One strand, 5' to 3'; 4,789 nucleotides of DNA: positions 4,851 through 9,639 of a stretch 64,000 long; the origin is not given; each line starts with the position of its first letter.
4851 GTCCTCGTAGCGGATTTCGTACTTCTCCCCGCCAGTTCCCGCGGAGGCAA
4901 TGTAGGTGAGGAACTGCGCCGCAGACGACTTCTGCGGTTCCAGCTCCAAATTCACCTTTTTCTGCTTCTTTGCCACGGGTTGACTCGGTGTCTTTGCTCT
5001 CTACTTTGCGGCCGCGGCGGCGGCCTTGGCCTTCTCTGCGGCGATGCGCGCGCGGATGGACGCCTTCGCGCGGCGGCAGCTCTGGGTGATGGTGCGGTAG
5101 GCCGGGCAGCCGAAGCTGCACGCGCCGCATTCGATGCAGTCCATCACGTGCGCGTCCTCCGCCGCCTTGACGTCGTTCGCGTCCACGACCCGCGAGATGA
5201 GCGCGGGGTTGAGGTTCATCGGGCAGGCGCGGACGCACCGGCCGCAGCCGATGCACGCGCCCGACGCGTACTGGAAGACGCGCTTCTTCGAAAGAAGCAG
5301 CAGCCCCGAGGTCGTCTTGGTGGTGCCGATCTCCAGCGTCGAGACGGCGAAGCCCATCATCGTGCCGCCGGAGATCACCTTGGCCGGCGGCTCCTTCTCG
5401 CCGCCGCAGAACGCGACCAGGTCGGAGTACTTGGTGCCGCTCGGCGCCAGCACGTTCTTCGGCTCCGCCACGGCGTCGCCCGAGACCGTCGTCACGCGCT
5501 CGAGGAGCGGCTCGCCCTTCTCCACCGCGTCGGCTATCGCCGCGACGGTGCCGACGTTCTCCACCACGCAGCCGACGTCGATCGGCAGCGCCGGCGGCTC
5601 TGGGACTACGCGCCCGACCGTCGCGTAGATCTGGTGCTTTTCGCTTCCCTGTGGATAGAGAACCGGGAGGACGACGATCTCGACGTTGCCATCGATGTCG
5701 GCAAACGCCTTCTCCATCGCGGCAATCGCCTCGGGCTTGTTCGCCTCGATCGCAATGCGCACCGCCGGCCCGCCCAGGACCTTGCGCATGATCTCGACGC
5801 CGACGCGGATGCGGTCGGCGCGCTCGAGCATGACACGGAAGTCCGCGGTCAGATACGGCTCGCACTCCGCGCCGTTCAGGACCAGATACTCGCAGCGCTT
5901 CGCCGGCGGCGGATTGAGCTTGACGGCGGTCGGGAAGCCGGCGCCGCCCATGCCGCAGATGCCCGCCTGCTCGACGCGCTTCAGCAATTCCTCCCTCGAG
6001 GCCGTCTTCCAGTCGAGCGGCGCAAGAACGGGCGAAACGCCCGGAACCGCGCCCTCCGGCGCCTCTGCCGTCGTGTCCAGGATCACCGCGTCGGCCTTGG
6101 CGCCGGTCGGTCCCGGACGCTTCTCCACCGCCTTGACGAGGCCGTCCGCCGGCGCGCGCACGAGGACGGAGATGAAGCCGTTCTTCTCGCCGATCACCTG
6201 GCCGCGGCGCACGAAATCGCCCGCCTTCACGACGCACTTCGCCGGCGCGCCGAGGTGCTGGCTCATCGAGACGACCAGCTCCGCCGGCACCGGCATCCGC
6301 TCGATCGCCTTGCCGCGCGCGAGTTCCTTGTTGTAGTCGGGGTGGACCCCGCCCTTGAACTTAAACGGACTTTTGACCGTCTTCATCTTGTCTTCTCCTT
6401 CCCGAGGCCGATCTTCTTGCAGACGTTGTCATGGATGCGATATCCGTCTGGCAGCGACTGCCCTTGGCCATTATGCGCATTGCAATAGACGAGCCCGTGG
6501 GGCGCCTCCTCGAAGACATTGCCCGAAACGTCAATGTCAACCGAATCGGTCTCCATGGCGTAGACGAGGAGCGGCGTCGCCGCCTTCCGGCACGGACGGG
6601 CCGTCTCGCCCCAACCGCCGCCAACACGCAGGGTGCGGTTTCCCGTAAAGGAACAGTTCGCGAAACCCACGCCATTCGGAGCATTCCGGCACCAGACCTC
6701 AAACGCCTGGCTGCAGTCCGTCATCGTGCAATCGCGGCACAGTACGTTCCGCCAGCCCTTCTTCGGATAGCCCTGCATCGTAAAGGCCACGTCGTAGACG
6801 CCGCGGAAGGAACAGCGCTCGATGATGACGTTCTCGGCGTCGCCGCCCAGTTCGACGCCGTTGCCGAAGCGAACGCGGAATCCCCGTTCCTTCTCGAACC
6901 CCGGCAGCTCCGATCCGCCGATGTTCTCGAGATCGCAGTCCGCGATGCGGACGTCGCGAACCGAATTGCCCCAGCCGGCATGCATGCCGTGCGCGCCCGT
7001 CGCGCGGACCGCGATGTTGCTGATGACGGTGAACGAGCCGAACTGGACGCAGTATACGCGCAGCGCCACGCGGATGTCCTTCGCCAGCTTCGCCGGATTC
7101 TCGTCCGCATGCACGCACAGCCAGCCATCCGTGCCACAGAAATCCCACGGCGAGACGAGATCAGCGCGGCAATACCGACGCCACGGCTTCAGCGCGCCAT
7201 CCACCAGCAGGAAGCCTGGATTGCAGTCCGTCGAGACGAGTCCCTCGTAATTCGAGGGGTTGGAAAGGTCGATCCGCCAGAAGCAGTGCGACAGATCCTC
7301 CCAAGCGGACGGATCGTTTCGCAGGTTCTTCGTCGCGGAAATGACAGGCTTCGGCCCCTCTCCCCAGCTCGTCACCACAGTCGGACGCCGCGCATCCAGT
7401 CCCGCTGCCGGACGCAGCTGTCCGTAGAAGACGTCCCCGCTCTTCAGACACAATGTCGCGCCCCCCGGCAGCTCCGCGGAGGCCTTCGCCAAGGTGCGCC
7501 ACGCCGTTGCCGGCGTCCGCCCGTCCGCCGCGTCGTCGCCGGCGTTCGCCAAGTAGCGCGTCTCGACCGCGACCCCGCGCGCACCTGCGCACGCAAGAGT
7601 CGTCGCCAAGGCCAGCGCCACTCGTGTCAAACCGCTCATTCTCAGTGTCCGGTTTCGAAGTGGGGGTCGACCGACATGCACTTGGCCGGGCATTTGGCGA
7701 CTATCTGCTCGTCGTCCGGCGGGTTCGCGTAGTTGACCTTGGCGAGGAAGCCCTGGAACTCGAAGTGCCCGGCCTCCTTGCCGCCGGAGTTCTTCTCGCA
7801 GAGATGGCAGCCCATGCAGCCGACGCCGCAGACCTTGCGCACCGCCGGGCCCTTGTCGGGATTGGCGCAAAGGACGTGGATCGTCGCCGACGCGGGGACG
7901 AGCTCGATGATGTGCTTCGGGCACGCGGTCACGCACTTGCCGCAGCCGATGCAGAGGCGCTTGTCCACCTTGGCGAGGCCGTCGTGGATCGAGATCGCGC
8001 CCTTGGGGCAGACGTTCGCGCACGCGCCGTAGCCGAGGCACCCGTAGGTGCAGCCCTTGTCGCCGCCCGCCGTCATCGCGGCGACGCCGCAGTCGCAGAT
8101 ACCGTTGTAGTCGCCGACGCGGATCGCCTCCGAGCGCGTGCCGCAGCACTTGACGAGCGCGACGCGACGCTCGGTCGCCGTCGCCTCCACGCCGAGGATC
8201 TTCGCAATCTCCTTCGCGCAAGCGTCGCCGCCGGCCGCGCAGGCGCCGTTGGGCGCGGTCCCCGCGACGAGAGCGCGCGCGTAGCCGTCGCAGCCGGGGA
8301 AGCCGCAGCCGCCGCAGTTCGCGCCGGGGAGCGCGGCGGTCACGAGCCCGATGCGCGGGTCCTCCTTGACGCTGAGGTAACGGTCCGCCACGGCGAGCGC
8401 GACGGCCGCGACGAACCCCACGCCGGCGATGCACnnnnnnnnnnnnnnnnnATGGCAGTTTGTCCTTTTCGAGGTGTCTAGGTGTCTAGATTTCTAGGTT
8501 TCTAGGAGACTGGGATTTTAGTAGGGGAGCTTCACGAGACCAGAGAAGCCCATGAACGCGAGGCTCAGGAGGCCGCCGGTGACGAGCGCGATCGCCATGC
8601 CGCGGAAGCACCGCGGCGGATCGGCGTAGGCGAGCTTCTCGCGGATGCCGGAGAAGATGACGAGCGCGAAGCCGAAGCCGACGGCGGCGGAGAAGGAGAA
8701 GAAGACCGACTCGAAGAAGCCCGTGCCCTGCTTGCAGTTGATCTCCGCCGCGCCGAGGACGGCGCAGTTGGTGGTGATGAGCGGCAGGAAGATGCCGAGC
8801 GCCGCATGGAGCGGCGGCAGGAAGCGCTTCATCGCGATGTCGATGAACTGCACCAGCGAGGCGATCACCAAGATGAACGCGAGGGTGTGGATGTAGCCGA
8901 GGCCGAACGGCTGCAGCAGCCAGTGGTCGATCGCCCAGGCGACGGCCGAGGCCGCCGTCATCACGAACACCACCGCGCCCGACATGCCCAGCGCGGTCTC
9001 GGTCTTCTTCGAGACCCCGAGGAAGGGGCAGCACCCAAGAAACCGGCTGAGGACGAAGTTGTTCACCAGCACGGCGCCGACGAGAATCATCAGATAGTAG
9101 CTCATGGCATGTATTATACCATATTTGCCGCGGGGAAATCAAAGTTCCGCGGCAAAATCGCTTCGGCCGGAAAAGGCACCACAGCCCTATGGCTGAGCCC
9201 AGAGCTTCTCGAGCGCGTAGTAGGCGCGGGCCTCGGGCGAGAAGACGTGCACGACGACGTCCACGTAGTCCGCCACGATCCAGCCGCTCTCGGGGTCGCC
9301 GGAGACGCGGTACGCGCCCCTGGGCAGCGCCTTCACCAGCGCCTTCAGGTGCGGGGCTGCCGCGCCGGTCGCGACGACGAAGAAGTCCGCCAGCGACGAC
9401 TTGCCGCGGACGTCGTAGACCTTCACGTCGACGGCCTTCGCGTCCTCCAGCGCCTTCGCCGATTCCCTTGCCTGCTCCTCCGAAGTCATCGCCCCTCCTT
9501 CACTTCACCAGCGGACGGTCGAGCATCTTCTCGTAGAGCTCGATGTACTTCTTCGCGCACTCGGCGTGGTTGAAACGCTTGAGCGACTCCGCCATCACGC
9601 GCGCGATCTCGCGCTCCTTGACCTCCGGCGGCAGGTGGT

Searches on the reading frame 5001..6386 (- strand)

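Call 53: search_protein_families(library=pfam, proteins=[window:5001-6386:-], max_evalue=0.001)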
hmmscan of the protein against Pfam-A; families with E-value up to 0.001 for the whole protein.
window:5001-6386:- (461 aa): 17 families
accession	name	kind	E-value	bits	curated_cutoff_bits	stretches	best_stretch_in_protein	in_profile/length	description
PF01512.22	Complex1_51K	-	1.4e-45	155.3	31.2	1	138-285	1-149/150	Nuo51 FMN-binding domain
PF13375.12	RnfC_N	-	2.4e-30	105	25.6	1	9-106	2-99/101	RnfC Barrel sandwich hybrid domain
PF10531.15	SLBB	-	2.1e-11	43.9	27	1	298-347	1-55/55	SLBB domain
PF13183.11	Fer4_8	-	8e-09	36.4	27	0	416-450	4-38/68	4Fe-4S dicluster domain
PF13237.11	Fer4_10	-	8.7e-09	35.6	25.5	1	376-428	7-53/53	4Fe-4S dicluster domain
PF13187.11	Fer4_9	-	4.2e-08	33.5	27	1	377-429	1-49/52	4Fe-4S dicluster domain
PF13534.11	Fer4_17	-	4.8e-07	30.7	22.2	1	377-429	1-58/61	4Fe-4S dicluster domain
PF12797.12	Fer4_2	-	5.2e-07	29.7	24.5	1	375-389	7-21/22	4Fe-4S binding domain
PF14697.11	Fer4_21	-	5.8e-07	30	35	2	377-433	7-57/59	4Fe-4S dicluster domain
PF12837.12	Fer4_6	-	1.5e-06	28.3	25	1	371-391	2-22/24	4Fe-4S binding domain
PF12838.12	Fer4_7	-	2.5e-06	28.3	27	1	378-429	2-50/52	4Fe-4S dicluster domain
PF00037.32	Fer4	-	2.6e-06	27.4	21.1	1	377-391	7-21/24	4Fe-4S binding domain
PF13484.11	Fer4_16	-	5e-05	24.4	30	0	378-391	2-15/66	4Fe-4S double cluster binding domain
PF05896.17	NQRA_N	-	9.4e-05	23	25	1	27-89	18-80/94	NqrA N-terminal barrel-sandwich hybrid domain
PF17179.9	Fer4_22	-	9.7e-05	23.6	27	0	372-391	75-94/95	4Fe-4S dicluster domain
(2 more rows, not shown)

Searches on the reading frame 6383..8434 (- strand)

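Call 90: search_protein_families(library=pfam, proteins=[window:6383-8434:-], max_evalue=0.001)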
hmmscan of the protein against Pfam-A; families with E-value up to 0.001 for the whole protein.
window:6383-8434:- (683 aa): 1 family
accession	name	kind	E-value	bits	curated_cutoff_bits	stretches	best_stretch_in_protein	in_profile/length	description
PF13229.12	Beta_helix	-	5.9e-05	23.2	25.9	1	471-600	36-138/158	Right handed beta helix region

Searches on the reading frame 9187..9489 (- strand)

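Call 53: search_protein_families(library=pfam, proteins=[window:9187-9489:-], max_evalue=0.001)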
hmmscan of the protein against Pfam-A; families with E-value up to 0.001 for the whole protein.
window:9187-9489:- (100 aa): 1 family
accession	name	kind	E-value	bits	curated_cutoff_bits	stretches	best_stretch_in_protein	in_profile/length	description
PF02410.21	RsfS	-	2.4e-25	89.1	21.6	1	10-97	3-98/98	Ribosomal silencing factor during starvation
